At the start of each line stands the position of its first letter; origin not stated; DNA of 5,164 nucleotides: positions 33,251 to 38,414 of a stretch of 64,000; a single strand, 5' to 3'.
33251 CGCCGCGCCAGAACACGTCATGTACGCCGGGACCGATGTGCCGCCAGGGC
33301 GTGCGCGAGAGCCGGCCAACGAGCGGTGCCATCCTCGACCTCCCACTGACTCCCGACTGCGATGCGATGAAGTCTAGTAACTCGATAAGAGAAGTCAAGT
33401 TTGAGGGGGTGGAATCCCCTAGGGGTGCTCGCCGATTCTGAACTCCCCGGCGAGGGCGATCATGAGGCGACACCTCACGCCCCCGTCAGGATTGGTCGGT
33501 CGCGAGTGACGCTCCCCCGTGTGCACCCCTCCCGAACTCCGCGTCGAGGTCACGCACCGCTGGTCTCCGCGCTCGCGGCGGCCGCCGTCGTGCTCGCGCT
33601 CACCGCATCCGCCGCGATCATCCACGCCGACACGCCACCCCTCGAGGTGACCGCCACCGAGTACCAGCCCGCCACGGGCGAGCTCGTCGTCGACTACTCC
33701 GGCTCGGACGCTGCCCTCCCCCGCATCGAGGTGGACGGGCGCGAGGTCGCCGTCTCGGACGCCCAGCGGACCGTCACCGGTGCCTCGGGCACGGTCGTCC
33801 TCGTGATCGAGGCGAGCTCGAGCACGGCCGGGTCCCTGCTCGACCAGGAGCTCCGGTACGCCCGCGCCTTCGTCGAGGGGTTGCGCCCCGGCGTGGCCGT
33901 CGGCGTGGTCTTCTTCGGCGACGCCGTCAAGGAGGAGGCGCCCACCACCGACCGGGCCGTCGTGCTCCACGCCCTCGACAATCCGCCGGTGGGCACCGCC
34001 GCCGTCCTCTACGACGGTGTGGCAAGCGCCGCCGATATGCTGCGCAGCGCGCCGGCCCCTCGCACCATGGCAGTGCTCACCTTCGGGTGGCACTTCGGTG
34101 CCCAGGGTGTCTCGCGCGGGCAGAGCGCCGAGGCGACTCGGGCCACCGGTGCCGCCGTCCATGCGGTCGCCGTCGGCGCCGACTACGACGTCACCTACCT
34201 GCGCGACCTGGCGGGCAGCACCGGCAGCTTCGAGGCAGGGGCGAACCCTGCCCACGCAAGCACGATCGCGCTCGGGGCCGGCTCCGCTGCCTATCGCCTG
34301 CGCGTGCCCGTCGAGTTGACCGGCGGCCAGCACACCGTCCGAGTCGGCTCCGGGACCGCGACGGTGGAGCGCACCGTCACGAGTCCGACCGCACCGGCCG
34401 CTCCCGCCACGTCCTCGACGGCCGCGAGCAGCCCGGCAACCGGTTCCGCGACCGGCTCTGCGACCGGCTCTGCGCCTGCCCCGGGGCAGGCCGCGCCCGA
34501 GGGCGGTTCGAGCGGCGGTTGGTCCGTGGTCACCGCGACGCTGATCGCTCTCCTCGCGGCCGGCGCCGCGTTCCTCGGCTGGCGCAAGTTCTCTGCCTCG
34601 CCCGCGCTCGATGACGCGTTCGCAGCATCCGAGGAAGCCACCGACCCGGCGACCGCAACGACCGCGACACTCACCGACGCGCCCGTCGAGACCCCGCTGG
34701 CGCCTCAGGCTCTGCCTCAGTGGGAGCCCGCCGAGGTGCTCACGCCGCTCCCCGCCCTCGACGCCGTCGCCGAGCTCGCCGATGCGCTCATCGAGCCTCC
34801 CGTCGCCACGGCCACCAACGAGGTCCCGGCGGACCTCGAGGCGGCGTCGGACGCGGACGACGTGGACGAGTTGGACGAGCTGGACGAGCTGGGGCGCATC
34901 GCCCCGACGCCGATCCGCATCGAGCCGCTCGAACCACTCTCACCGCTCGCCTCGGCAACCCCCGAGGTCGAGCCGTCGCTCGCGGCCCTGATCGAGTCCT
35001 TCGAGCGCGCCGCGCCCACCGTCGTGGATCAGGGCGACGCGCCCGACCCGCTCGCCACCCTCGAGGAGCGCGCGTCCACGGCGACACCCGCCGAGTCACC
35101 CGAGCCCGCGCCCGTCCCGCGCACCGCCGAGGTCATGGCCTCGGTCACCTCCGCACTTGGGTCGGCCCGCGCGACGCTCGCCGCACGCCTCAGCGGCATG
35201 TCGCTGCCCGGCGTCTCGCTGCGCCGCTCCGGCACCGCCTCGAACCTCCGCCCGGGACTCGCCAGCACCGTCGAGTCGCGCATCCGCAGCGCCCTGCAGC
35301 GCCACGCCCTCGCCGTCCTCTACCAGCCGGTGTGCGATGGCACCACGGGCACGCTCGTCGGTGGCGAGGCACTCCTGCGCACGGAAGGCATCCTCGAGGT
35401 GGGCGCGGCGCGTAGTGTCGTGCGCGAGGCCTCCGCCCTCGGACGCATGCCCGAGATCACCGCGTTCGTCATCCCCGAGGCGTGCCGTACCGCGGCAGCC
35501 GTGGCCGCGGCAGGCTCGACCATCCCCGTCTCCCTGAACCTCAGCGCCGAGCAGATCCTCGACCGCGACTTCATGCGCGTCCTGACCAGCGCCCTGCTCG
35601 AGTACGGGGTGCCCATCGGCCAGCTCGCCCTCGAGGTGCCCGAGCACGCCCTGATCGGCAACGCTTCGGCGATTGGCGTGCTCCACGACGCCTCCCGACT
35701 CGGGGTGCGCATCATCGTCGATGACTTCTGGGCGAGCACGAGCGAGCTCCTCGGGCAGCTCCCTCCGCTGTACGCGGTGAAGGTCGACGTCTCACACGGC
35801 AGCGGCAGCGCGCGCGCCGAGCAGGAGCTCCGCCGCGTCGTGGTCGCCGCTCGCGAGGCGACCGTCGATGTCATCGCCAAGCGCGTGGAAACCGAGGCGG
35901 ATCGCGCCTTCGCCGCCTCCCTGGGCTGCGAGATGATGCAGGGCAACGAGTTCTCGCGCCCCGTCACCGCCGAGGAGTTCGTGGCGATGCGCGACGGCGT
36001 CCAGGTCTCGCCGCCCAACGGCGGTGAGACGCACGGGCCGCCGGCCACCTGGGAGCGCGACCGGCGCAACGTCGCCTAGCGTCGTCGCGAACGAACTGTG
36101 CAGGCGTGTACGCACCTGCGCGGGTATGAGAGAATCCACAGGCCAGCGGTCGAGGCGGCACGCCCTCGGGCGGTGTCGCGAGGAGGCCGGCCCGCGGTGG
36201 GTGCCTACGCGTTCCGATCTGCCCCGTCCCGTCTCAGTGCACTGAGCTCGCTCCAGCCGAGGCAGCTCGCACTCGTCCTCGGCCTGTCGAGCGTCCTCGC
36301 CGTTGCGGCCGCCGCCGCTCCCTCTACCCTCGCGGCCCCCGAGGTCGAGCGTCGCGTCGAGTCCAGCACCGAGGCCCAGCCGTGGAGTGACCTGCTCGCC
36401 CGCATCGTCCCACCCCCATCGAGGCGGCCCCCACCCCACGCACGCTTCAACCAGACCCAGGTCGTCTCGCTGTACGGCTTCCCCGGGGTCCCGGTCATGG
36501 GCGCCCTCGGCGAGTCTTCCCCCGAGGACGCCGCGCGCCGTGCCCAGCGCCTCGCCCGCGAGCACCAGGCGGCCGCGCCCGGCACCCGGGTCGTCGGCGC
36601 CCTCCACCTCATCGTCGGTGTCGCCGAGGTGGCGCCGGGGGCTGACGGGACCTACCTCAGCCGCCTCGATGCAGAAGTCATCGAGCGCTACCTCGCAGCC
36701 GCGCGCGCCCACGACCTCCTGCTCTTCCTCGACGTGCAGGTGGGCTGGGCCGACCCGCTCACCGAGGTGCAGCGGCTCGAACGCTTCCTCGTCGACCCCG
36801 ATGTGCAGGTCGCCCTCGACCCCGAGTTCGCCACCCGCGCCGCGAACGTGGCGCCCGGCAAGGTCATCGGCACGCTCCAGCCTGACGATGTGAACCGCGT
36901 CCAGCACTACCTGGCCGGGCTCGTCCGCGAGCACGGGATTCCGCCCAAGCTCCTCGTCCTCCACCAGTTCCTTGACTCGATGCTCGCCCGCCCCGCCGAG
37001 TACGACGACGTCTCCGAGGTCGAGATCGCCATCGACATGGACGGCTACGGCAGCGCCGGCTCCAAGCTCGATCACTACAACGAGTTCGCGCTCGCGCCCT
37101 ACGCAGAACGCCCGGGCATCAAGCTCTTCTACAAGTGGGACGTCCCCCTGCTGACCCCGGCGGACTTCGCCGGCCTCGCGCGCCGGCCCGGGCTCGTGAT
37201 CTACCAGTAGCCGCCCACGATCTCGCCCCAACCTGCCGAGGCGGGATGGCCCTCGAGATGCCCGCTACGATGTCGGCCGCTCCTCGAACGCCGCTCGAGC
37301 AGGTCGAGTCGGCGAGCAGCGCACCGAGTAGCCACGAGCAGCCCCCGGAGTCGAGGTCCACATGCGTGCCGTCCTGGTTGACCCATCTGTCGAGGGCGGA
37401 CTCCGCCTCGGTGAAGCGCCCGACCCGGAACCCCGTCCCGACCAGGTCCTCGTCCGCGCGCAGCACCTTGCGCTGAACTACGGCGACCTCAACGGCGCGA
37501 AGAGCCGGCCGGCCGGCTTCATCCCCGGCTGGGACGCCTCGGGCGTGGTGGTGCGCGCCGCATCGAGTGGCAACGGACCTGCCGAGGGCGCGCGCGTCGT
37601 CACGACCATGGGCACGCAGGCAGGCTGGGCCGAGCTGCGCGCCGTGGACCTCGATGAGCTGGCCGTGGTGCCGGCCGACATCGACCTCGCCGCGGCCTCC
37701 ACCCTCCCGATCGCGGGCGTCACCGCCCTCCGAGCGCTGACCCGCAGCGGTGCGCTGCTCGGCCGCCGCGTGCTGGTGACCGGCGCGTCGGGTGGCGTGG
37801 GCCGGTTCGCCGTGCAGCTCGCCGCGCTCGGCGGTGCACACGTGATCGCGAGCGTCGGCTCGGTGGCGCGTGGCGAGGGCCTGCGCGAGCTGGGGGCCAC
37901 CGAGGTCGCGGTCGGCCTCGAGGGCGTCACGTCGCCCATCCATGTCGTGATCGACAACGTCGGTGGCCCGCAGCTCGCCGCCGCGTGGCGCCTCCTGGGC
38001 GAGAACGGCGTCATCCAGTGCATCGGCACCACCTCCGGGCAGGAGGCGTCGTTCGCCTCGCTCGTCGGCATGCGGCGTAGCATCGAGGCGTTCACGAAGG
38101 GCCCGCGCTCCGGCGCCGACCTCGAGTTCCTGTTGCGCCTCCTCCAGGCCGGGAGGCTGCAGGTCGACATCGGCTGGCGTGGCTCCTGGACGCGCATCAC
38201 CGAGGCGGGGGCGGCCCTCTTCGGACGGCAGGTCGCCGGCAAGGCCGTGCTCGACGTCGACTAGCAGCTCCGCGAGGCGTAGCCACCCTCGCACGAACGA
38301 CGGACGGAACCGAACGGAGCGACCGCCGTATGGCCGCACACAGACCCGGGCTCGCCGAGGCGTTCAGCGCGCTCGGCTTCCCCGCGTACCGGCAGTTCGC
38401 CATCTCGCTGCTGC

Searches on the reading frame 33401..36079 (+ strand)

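Call 95: search_protein_families(library=pfam, proteins=[window:33401-36079:+], max_evalue=0.00001)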
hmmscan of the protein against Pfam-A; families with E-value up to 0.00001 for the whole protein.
window:33401-36079:+ (892 aa): 2 families
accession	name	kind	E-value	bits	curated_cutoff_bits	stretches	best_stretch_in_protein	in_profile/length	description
PF00563.25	EAL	-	3.1e-34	118.8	31.3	1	627-854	3-236/236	EAL domain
PF00092.34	VWA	-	3.8e-07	30.9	23.8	1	132-275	2-155/174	von Willebrand factor type A domain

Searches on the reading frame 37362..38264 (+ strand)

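Call 95: search_protein_families(library=pfam, proteins=[window:37362-38264:+], max_evalue=0.00001)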
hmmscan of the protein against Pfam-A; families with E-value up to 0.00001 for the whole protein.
window:37362-38264:+ (300 aa): 3 families
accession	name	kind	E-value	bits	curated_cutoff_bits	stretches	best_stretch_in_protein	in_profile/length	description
PF13602.12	ADH_zinc_N_2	-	3.4e-10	41.4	27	1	191-297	22-134/134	Zinc-binding dehydrogenase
PF00107.32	ADH_zinc_N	-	7.4e-10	39.3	31.8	1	145-244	1-112/129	Zinc-binding dehydrogenase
PF08240.17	ADH_N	-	3.2e-07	31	23.5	1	26-87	2-86/104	Alcohol dehydrogenase GroES-like domain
